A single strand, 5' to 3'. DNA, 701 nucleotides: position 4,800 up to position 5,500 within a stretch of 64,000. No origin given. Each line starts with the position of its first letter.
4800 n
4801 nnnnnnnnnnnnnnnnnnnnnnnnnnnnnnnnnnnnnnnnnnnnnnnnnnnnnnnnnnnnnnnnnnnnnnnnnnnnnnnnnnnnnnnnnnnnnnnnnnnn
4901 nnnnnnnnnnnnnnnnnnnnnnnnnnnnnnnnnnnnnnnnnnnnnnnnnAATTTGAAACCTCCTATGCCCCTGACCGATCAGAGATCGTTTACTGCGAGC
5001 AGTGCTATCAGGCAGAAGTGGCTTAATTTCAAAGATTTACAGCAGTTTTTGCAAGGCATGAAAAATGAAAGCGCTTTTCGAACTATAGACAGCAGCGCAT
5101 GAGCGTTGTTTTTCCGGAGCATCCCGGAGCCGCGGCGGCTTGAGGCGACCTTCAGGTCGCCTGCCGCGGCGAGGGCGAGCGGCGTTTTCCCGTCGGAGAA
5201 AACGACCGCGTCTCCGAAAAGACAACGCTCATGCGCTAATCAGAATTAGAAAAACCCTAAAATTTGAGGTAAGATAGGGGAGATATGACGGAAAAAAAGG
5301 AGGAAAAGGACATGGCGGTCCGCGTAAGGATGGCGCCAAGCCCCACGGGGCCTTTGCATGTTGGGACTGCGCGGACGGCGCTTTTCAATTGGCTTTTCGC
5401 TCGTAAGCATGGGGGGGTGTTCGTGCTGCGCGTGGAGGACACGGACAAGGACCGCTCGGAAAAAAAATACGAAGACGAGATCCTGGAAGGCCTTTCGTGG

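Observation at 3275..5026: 584-aa protein built almost entirely of repeated CxxC zinc-ribbon modules, embedded between murG and gltX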

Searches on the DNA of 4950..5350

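Call 74: search_rna_families(source=window, start=4950, end=5350, threshold=evalue, max_evalue=1)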
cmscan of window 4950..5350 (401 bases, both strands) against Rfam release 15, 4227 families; matches with E-value up to 1: 1.
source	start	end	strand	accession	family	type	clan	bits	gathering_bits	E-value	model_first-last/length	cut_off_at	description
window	5041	5163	+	RF01497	ALIL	Cis-reg;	-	16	50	0.056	1-117/117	no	ALIL pseudoknot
